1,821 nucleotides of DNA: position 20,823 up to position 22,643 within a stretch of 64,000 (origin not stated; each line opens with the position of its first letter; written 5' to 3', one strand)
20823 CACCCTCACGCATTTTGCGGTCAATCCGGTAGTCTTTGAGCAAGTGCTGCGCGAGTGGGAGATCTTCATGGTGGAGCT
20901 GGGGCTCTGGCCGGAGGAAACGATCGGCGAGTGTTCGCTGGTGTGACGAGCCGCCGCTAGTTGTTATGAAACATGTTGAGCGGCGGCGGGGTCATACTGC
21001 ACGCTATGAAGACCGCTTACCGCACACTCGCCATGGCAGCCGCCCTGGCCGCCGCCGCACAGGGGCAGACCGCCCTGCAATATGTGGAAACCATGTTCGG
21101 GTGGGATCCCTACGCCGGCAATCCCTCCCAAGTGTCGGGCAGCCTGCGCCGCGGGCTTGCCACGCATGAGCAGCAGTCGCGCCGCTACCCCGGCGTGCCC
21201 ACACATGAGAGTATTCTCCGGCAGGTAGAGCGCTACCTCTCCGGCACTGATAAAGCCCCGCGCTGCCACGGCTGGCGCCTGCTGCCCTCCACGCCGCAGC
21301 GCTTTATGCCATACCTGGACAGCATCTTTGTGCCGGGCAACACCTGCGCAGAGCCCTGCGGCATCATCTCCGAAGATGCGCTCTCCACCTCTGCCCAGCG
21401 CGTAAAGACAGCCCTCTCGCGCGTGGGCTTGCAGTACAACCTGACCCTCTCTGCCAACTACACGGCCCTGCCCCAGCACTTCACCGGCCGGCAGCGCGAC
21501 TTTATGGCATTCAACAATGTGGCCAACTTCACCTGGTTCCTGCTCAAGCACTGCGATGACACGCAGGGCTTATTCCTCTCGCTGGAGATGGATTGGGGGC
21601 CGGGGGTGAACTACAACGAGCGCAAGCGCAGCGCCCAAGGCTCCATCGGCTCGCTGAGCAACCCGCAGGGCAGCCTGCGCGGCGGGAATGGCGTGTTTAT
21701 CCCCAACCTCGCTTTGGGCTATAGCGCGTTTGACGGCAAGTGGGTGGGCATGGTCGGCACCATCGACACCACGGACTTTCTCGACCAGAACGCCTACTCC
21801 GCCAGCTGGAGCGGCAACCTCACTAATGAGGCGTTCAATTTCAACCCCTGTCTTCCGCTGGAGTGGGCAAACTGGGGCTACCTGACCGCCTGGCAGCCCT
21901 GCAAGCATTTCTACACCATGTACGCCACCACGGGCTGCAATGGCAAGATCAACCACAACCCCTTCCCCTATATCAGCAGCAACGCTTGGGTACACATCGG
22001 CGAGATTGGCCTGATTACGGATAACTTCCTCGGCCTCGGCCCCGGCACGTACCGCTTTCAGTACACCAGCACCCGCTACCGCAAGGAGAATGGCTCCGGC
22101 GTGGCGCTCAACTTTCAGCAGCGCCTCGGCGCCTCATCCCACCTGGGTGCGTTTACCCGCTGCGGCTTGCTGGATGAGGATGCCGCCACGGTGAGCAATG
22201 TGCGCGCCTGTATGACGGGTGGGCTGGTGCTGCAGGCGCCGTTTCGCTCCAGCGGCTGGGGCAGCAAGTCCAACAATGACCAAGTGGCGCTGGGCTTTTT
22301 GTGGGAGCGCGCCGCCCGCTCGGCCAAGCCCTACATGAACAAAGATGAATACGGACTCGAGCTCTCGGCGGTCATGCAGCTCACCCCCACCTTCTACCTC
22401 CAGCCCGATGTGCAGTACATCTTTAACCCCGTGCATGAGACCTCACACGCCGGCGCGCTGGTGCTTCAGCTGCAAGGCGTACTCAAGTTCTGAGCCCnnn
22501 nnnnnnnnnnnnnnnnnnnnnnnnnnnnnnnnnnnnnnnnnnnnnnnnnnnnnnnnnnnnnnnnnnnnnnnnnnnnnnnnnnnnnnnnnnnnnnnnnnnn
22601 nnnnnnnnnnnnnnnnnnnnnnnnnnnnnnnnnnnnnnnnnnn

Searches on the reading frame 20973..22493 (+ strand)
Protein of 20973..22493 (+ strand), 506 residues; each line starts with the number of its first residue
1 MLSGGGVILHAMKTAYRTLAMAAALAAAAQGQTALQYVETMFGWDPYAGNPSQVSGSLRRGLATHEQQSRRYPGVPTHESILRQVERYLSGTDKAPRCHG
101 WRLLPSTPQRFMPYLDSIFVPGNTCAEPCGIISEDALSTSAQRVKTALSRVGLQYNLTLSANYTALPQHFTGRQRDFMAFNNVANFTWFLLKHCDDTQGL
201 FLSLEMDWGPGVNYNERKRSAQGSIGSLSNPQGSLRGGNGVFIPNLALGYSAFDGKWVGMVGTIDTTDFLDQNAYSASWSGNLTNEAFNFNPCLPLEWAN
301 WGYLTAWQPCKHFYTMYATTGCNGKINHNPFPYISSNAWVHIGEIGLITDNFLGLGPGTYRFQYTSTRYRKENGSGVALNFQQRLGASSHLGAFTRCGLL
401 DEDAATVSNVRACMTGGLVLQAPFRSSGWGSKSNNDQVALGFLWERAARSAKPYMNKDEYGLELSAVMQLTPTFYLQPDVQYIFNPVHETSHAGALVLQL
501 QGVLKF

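Call 70: search_protein_families(library=pfam, proteins=[window:20973-22493:+], max_evalue=0.00001)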
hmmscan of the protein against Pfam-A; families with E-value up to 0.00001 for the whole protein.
window:20973-22493:+ (506 aa): 1 family
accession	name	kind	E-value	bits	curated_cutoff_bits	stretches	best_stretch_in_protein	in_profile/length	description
PF04966.18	OprB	-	4.5e-11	43.2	22.9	1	363-502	220-368/372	Carbohydrate-selective porin, OprB family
